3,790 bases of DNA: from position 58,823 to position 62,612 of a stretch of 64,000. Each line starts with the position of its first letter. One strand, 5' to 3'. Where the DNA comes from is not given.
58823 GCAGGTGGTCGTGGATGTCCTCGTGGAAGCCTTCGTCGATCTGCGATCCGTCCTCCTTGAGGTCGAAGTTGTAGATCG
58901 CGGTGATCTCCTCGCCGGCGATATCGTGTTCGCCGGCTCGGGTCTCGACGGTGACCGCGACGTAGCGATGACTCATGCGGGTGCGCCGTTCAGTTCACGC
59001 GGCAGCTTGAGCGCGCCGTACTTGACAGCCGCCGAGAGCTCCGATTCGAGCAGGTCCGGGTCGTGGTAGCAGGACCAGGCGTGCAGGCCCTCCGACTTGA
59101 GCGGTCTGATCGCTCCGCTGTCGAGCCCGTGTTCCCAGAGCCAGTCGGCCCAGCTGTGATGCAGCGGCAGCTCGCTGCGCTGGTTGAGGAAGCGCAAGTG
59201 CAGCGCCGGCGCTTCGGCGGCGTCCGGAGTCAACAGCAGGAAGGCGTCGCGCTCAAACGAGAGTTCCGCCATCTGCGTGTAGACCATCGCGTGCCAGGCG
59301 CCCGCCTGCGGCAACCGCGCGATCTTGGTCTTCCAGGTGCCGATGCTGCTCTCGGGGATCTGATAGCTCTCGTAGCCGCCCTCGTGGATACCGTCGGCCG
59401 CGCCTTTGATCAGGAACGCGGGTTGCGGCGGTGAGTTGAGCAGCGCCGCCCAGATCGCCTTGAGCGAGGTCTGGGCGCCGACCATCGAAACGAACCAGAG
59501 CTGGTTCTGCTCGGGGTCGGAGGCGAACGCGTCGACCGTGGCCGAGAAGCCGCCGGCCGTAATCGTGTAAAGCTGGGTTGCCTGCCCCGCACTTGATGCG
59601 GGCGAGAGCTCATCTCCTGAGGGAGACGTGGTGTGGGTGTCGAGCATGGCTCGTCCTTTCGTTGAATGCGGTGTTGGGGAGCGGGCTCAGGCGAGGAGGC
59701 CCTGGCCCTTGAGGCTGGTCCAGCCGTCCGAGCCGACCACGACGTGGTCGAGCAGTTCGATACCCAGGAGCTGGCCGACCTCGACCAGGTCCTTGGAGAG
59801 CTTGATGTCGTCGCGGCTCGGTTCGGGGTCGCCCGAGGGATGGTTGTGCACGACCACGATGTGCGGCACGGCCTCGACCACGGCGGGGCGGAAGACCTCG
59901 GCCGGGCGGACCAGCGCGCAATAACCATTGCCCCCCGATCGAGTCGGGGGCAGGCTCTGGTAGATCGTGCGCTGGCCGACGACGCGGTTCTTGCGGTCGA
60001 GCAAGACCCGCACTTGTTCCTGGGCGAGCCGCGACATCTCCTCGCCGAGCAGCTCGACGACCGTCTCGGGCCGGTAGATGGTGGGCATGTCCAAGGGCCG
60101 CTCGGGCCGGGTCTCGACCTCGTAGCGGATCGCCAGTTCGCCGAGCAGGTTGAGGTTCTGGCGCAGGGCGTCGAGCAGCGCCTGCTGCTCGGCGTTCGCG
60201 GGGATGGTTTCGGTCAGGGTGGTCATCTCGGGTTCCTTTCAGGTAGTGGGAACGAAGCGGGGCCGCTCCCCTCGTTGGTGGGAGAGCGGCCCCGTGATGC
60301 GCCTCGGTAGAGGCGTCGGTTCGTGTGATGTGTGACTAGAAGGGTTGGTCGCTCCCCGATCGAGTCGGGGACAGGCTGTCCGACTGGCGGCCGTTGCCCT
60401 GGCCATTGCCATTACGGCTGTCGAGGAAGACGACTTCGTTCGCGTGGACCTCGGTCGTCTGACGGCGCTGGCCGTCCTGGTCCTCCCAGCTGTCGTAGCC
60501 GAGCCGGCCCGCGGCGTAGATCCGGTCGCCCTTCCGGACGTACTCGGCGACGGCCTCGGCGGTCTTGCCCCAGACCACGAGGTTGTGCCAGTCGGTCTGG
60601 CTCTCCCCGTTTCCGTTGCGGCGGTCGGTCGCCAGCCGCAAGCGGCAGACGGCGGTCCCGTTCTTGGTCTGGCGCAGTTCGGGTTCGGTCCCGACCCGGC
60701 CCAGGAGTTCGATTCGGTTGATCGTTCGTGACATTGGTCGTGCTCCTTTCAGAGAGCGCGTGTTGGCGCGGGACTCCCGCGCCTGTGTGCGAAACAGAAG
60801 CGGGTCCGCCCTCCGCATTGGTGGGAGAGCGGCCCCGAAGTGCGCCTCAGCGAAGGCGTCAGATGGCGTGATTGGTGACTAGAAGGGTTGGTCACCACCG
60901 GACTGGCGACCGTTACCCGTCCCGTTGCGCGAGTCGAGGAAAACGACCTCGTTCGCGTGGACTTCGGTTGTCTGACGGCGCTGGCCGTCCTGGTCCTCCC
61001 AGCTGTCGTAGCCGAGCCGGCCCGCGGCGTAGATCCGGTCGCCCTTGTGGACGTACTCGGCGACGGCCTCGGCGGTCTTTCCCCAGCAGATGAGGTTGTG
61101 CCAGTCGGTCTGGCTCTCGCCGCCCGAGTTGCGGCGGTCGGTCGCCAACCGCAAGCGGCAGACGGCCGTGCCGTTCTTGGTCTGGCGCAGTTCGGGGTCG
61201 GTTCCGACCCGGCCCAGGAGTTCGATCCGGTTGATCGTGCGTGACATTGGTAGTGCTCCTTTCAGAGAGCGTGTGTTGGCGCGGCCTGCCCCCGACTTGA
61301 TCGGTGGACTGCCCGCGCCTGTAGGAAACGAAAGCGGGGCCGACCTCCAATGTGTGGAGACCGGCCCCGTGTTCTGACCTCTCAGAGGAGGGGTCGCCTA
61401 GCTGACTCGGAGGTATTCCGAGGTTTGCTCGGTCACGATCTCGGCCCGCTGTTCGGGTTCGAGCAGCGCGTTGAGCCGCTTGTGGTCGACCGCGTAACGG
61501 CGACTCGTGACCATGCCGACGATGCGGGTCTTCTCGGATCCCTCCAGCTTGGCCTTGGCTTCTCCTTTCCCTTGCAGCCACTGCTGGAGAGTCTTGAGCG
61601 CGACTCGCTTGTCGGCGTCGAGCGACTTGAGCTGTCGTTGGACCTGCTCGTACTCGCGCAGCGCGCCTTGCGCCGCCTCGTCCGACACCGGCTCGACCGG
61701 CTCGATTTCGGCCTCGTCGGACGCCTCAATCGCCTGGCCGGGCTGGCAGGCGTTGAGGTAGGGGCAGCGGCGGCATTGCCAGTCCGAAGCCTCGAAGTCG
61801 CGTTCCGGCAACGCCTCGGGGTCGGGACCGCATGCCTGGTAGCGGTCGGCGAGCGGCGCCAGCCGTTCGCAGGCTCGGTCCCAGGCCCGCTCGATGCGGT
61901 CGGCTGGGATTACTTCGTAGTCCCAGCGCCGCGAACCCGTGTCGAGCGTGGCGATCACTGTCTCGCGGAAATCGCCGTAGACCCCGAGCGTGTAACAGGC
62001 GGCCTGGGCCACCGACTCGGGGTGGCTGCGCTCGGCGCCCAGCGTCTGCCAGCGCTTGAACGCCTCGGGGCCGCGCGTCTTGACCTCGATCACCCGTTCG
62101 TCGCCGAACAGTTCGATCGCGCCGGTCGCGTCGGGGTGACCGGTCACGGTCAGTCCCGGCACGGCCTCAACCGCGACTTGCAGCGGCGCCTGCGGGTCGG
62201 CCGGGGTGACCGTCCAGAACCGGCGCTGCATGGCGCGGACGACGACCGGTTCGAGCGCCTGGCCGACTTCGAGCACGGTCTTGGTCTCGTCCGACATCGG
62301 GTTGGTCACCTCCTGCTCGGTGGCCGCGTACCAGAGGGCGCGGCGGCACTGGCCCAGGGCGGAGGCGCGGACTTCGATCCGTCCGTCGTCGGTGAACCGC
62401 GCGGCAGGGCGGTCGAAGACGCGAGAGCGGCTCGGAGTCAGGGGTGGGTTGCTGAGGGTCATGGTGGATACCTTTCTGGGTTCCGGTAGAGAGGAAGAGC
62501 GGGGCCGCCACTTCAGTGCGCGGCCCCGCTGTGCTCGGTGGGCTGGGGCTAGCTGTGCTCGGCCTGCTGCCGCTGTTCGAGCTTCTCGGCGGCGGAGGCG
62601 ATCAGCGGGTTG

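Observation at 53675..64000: Phage-like or integrative-element replication and recombination module with an orphan DNA methyltransferase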

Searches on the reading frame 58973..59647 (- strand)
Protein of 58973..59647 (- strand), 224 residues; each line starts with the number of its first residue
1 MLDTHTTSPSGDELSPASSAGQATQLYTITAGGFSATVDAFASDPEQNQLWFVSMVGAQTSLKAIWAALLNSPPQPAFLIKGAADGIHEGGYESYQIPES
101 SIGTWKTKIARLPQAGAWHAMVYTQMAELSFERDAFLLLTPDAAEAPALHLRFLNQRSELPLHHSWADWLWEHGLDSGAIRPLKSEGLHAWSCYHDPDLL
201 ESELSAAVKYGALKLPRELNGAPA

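Call 3: search_protein_families(library=pfam, proteins=[window:58973-59647:-], max_evalue=0.01)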
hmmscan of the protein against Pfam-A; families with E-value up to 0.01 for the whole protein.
window:58973-59647:- (224 aa): 0 families

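Call 24: search_protein_families(library=padloc, proteins=[window:58973-59647:-], max_evalue=0.01)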
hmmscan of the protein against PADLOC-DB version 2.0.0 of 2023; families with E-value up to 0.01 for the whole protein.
window:58973-59647:- (224 aa): 0 families

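Call 25: search_protein_families(library=phrogs, proteins=[window:58973-59647:-], max_evalue=0.001)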
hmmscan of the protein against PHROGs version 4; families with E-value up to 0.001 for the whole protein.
window:58973-59647:- (224 aa): 0 families

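Call 37: find_homologous_proteins(query=window:58973-59647:-, max_evalue=0.001)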
Query window:58973-59647:- (224 aa): 413 proteins with E <= 0.001 among 716 candidates; the best 120 are listed.
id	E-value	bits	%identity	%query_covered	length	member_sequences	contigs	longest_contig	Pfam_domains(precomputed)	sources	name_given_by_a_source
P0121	3.7e-145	499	100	100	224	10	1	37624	-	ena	-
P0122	2.1e-124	431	87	100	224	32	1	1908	-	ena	-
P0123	2.7e-124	431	87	100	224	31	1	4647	-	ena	-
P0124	1.5e-122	425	86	100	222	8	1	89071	-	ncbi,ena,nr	ncbi:MAG: hypothetical protein OXH25_00130 [Chloroflexi bacterium]|nr:hypothetical protein [Chlorofl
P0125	9.9e-122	423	86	100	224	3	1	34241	-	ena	-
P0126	2.5e-121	421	85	100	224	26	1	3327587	-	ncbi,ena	-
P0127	6.3e-121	420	85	100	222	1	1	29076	-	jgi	-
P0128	6.1e-120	417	83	100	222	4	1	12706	-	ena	-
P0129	2.5e-117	408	83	100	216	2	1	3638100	-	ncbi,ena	-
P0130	3.7e-117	408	83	100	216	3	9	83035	-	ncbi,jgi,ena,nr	ncbi:MAG: hypothetical protein OXD50_01680 [Chloroflexi bacterium]|nr:hypothetical protein [Chlorofl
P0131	3.3e-116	405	82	100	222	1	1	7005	-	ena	-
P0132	4.2e-116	404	83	100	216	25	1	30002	-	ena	-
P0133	5.0e-116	404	83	100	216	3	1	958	-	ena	-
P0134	5.8e-116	404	82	100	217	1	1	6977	-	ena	-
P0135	6.7e-115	400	82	100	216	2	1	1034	-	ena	-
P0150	4.3e-77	277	60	99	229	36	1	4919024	-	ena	-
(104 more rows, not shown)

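Call 45: predict_structure(alignment_id=A1)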
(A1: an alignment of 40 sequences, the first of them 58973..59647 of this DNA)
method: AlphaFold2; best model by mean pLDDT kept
length: 224 residues; sequences in the alignment: 40
mean_pLDDT: 79.9   pTM: 0.73
mean pLDDT of the five models: 79.9, 77.5, 74.9, 73.9, 57.6
residues with pLDDT >= 90: 73; 70-90: 107; 50-70: 15; < 50: 29
segments of 3 or more residues with pLDDT < 50: 1-22, 218-224
pLDDT, mean of each block of 10 residues (from residue 1): 34 37 71 89 89 90 87 80 72 82 85 78 88 88 93 89 90 94 92 91 89 66 40
secondary structure, 60 per line:
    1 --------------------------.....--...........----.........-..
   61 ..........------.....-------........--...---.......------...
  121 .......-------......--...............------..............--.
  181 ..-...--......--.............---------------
elements in order: E27-31 E34-44 E49-57 H59-70 E77-81 E89-96 E105-111 E118-124 E135-140 H143-157 H164-177 E180-182 E184-186 E189-194 H197-209

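Call 78: find_encoding_contigs(protein=P0126, flank=10000, max_places=4)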
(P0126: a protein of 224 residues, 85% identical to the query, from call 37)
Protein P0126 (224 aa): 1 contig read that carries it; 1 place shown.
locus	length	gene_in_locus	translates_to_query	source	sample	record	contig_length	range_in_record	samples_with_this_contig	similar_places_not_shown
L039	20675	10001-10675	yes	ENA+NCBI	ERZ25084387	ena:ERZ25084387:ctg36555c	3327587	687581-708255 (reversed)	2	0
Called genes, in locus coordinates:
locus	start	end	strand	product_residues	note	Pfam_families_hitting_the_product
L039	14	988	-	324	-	PF19590:TrbL_3, PF04610:TrbL (faint)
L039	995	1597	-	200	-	-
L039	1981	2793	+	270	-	-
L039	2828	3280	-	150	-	PF06271:RDD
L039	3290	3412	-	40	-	-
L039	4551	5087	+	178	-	-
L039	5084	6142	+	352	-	PF01807:Zn_ribbon_DnaG, PF13155:Toprim_2, PF13362:Toprim_3, PF13662:Toprim_4 (weak)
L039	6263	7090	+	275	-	PF04098:Rad52_Rad22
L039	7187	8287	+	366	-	-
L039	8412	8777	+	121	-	PF00436:SSB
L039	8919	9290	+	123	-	PF00436:SSB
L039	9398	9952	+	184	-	PF04002:RadC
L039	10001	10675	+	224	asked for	-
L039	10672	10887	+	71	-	-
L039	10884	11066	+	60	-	-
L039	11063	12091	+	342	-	PF19587:DUF6094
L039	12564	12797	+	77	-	-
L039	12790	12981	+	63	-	-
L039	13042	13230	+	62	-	-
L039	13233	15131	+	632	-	PF04851:ResIII (faint), PF00271:Helicase_C (weak)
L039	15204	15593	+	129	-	-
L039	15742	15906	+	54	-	-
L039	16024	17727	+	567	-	-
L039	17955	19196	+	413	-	-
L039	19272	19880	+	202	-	PF14333:DUF4389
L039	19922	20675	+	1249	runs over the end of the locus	PF13540:RCC1_2, PF25390:WD40_RLD, PF13540:RCC1_2, PF25390:WD40_RLD, PF13540:RCC1_2, PF25390:WD40_RLD, PF13540:RCC1_2, PF25390:WD40_RLD, +1 more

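Call 79: find_encoding_contigs(protein=P0150, flank=10000, max_places=4)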
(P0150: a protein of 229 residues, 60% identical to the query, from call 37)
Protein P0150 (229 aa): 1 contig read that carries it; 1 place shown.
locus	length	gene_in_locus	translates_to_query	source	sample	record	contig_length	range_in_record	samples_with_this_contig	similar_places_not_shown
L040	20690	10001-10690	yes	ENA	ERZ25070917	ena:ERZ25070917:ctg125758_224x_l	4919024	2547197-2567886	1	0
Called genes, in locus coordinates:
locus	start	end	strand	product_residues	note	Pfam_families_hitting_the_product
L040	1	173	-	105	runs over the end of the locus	PF18895:T4SS_pilin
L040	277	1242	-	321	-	PF19590:TrbL_3, PF04610:TrbL (weak)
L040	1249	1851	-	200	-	-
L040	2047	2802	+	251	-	-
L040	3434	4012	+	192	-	-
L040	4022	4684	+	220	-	PF08808:RES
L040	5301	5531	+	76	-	-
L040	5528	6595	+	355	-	PF01807:Zn_ribbon_DnaG, PF13155:Toprim_2, PF13362:Toprim_3 (weak), PF13662:Toprim_4 (weak)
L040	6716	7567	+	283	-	PF04098:Rad52_Rad22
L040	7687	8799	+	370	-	-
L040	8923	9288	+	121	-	PF00436:SSB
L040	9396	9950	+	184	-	PF04002:RadC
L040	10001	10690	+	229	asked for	-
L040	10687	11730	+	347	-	PF19587:DUF6094, PF05175:MTS (weak)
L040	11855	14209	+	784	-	PF04851:ResIII (faint), PF00271:Helicase_C (weak)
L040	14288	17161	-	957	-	-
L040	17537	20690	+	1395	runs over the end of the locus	PF03160:Calx-beta, PF00041:fn3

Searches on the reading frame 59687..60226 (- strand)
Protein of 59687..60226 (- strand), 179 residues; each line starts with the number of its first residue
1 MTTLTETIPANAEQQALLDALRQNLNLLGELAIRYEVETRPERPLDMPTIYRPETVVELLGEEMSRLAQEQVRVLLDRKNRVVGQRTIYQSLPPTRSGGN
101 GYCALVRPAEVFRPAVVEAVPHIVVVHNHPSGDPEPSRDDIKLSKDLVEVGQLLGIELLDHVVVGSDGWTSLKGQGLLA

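Call 3: search_protein_families(library=pfam, proteins=[window:59687-60226:-], max_evalue=0.01)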
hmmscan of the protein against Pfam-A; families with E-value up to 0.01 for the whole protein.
window:59687-60226:- (179 aa): 2 families
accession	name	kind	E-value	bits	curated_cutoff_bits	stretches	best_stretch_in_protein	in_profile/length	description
PF04002.20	RadC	-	4.5e-29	101.3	22.1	1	51-177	2-121/121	RadC-like JAB domain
PF14464.11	Prok-JAB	-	0.00015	22.1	25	1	97-154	45-95/114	Prokaryotic homologs of the JAB domain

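Call 24: search_protein_families(library=padloc, proteins=[window:59687-60226:-], max_evalue=0.01)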
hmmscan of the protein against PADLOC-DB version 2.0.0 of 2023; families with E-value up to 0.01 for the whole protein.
window:59687-60226:- (179 aa): 1 family
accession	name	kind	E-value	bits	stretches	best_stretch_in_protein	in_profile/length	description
PDLC00900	JAB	-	0.0046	15.1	1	125-165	92-131/159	JAB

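Call 25: search_protein_families(library=phrogs, proteins=[window:59687-60226:-], max_evalue=0.001)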
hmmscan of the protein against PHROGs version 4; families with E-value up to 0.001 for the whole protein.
window:59687-60226:- (179 aa): 1 family
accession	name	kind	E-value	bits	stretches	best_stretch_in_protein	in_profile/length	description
phrog_10276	-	DNA, RNA and nucleotide metabolism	3.7e-26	93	1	39-177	28-152/153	DNA repair protein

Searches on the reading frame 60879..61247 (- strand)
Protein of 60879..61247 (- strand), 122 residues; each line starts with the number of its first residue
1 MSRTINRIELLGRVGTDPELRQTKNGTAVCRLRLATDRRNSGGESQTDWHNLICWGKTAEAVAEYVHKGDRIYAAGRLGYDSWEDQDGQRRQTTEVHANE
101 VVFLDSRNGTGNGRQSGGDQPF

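Call 6: search_protein_families(library=pfam, proteins=[window:60879-61247:-], max_evalue=0.01)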
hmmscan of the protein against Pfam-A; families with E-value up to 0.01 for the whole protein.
window:60879-61247:- (122 aa): 1 family
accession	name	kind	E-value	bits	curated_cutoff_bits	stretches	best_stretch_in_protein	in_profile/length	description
PF00436.31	SSB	-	2e-34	118.2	26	1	5-104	1-104/104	Single-strand binding protein family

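Call 25: search_protein_families(library=phrogs, proteins=[window:60879-61247:-], max_evalue=0.001)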
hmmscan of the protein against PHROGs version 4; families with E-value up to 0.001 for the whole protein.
window:60879-61247:- (122 aa): 2 families
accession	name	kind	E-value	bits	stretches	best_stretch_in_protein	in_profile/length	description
phrog_44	-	DNA, RNA and nucleotide metabolism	5.6e-48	165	1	1-117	83-203/271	single strand DNA binding protein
phrog_25370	-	unknown function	4.5e-10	40.1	1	5-46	2-45/48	-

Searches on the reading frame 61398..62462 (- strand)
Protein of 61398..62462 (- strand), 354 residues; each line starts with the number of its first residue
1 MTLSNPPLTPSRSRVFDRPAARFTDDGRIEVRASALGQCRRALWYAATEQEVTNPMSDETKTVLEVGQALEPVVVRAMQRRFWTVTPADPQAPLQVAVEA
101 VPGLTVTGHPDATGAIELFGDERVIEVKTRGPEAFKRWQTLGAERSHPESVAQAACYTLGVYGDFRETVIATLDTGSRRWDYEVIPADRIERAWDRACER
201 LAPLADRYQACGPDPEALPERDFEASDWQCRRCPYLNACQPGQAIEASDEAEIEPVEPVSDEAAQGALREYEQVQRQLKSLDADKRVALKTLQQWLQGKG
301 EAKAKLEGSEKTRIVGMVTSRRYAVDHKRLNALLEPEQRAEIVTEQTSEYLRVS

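Call 6: search_protein_families(library=pfam, proteins=[window:61398-62462:-], max_evalue=0.01)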
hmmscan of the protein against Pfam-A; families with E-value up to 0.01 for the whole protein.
window:61398-62462:- (354 aa): 1 family
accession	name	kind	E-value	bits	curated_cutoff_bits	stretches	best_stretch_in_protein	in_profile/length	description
PF12705.13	PDDEXK_1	-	0.00012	22.6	22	1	39-240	59-247/247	PD-(D/E)XK nuclease superfamily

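Call 24: search_protein_families(library=padloc, proteins=[window:61398-62462:-], max_evalue=0.01)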
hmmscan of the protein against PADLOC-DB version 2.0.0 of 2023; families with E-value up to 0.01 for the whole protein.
window:61398-62462:- (354 aa): 0 families

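Call 25: search_protein_families(library=phrogs, proteins=[window:61398-62462:-], max_evalue=0.001)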
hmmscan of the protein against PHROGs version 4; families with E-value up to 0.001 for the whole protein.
window:61398-62462:- (354 aa): 3 families
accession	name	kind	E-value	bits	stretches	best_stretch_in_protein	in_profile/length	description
phrog_1990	-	DNA, RNA and nucleotide metabolism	2.6e-16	60.9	1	26-246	33-242/290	Cas4-domain exonuclease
phrog_434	-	DNA, RNA and nucleotide metabolism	3e-10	40.9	1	53-352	98-360/372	RecE-like recombination exonuclease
phrog_1706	-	DNA, RNA and nucleotide metabolism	7.7e-07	29.8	1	29-273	48-273/293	CRISPR/Cas system associated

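Call 90: find_encoding_contigs(protein=window:61398-62462:-, flank=10000, max_places=10)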
Protein window:61398-62462:- (354 aa): 3 contigs read that carry it; 3 places shown.
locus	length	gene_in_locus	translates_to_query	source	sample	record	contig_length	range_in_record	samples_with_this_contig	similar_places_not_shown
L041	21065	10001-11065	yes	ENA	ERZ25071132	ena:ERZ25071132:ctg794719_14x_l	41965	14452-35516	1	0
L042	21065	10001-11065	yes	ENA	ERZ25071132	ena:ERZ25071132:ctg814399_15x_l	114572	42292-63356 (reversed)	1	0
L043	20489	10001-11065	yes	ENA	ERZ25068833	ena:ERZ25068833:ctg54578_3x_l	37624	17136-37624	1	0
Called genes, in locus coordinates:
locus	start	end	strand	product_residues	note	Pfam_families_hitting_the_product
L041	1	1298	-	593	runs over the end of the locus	-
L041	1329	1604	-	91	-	PF18895:T4SS_pilin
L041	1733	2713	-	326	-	PF19590:TrbL_3, PF19597:TrbL_4 (weak)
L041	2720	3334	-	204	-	-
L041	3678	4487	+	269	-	-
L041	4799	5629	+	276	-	-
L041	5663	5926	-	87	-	-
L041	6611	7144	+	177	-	-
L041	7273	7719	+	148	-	-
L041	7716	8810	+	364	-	PF01807:Zn_ribbon_DnaG, PF13155:Toprim_2, PF13362:Toprim_3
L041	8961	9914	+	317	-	PF04098:Rad52_Rad22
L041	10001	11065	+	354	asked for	-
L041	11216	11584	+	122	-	PF00436:SSB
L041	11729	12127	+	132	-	PF00436:SSB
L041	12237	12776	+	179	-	PF04002:RadC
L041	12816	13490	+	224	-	-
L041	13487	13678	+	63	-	-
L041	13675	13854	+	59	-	-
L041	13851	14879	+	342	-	PF19587:DUF6094, PF05175:MTS (weak), PF13649:Methyltransf_25 (faint)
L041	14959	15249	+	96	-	-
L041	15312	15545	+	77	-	-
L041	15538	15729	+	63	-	-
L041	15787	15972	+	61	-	-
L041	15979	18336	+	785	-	PF00271:Helicase_C (weak)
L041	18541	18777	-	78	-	PF01381:HTH_3, PF13560:HTH_31, PF12844:HTH_19 (weak)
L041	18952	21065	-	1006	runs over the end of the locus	PF12733:Cadherin-like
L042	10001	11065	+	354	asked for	-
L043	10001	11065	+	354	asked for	-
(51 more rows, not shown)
